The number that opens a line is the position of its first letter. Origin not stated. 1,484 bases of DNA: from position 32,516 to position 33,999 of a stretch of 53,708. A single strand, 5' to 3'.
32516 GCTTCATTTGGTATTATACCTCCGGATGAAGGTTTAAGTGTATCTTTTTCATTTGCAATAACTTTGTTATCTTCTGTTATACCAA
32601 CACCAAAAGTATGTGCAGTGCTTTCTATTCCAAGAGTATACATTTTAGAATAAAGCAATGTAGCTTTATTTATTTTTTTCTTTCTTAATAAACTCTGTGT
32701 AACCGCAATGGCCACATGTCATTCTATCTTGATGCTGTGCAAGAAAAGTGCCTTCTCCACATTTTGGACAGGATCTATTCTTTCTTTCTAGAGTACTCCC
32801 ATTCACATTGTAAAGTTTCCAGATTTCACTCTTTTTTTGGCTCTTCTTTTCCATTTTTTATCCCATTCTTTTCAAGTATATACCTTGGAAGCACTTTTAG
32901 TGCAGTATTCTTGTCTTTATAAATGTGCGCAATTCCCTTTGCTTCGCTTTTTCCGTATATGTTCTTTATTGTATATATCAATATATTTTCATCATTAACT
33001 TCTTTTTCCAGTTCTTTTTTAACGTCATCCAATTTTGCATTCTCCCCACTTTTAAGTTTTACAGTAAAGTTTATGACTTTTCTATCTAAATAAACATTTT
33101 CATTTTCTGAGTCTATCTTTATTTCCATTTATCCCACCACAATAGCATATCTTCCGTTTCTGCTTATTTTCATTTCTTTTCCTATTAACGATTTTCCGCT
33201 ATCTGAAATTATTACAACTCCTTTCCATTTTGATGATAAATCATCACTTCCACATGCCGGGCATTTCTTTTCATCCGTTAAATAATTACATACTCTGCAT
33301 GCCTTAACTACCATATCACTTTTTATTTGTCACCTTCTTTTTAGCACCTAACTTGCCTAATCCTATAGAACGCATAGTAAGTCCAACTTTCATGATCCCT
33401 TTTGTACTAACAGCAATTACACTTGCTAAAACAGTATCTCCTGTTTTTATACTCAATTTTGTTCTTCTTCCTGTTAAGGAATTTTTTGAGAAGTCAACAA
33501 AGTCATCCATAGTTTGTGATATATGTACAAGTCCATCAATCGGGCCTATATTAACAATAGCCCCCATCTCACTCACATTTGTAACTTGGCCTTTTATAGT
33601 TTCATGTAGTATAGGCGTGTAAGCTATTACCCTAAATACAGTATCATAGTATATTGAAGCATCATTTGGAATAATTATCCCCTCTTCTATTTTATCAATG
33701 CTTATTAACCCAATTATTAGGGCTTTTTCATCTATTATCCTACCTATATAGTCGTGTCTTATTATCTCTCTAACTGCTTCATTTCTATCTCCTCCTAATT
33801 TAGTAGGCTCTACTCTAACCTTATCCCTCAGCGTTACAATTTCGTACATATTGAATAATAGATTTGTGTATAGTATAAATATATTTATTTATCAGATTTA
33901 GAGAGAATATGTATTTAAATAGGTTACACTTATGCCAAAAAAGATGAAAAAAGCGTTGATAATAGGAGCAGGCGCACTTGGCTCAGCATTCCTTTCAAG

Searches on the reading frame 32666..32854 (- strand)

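Call 3: search_protein_families(library=pfam, proteins=[window:32666-32854:-], max_evalue=0.1)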
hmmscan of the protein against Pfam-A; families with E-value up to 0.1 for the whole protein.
window:32666-32854:- (62 aa): 17 families
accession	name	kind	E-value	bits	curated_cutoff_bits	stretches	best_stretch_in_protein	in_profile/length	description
PF01599.25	Ribosomal_S27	-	3.3e-19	68.9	22.3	1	13-53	3-44/44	Ribosomal protein S27a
PF09855.14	Zn_ribbon_13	-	0.00088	19.8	23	1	45-61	36-52/63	Nucleic-acid-binding protein containing Zn-ribbon domain (DUF2082)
PF22191.2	IBR_1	-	0.0011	19.2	27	1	28-52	5-29/47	IBR domain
PF01907.25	Ribosomal_L37e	-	0.0019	18.7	27.6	1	28-54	17-40/53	Ribosomal protein L37e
PF13240.11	Zn_Ribbon_1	-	0.0057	16.9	25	0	23-33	10-20/23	zinc-ribbon domain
PF14354.12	Lar_restr_allev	-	0.0084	16.8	28.6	1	28-57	5-39/58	Restriction alleviation protein Lar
PF12760.12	Zn_ribbon_IS1595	-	0.0093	16.4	25.4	1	27-53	19-46/46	Transposase zinc-ribbon domain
PF01485.27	IBR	-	0.012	16.1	24.3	1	24-52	16-49/65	IBR domain, a half RING-finger domain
PF09297.16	Zn_ribbon_NUD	-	0.02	15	24.8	1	24-55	1-32/32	NADH pyrophosphatase zinc ribbon domain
PF07282.18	Cas12f1-like_TNB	-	0.023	15.3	26.3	1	27-53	29-49/60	Cas12f1-like, TNB domain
PF14803.11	Zn_ribbon_Nudix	-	0.037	14.4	25.6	0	29-53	3-31/34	Nudix N-terminal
PF19134.6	DUF5817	-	0.037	14.4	31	1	29-59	6-36/57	Domain of unknown function (DUF5817)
PF10080.14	FtrD-like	-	0.046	14.3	26.3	1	21-54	29-61/101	Membrane iron-sulfur containing protein FtrD-like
PF10071.14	DUF2310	-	0.046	13.4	25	1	14-45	205-237/255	Zn-ribbon-containing, possibly nucleic-acid-binding protein (DUF2310)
PF13248.11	Zn_ribbon_3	-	0.059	13.3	27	0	23-34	13-24/26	zinc-ribbon domain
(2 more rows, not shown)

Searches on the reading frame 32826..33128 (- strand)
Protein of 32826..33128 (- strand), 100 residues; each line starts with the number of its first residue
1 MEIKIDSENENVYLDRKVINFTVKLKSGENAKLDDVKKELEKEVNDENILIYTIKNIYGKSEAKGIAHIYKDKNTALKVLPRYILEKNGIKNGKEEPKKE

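Call 3: search_protein_families(library=pfam, proteins=[window:32826-33128:-], max_evalue=0.1)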
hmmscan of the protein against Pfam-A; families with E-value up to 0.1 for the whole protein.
window:32826-33128:- (100 aa): 2 families
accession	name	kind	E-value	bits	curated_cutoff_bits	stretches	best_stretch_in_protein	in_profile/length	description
PF01282.25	Ribosomal_S24e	-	2.5e-15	56.8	24.5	1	4-95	1-94/95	Ribosomal protein S24e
PF02122.21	Peptidase_S39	-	0.1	12.6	21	0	23-92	58-125/203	Peptidase S39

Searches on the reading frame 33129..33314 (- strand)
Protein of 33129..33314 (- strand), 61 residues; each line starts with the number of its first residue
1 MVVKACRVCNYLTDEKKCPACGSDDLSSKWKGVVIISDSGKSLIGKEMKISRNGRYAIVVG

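Call 3: search_protein_families(library=pfam, proteins=[window:33129-33314:-], max_evalue=0.1)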
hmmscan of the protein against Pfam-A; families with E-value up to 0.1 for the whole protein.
window:33129-33314:- (61 aa): 7 families
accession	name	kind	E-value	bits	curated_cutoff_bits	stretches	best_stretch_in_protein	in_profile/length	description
PF06093.19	Spt4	-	9.2e-12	45.3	25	1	4-60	2-76/77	Spt4/RpoE2 zinc finger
PF02132.21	RecR_ZnF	-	0.00029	21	22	1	3-21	1-19/21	RecR, Cys4-zinc finger domain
PF21349.2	RUBY_RBDX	-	0.0098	15.8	26.5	1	6-23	3-24/30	Rubrerythrin, rubredoxin-like domain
PF12773.13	DZR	-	0.035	14.7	27.3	1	4-30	13-38/45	Double zinc ribbon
PF13597.11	NRDD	-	0.039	13.1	26.2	1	3-27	508-533/562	Anaerobic ribonucleoside-triphosphate reductase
PF08772.16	Zn_ribbon_NOB1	-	0.042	14.4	24.9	1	3-55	8-63/72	Nin one binding (NOB1) Zn-ribbon like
PF16503.10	zn-ribbon_14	-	0.062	13.2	34.9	1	5-21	2-18/32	Zinc-ribbon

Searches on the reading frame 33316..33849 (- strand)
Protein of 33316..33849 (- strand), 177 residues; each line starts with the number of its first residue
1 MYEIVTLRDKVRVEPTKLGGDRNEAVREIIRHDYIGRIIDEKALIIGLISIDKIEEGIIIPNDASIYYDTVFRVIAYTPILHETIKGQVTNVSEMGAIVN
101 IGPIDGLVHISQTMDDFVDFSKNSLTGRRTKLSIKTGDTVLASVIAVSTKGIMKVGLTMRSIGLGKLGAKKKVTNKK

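Call 3: search_protein_families(library=pfam, proteins=[window:33316-33849:-], max_evalue=0.1)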
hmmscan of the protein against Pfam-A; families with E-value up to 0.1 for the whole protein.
window:33316-33849:- (177 aa): 2 families
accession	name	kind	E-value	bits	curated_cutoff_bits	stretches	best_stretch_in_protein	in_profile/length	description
PF03876.22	SHS2_Rpb7-N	-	2.7e-11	43.9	24.8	1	8-63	1-56/57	SHS2 domain found in N terminus of Rpb7p/Rpc25p/MJ0397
PF00575.29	S1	-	4.2e-11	43.5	22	1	81-148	4-63/74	S1 RNA binding domain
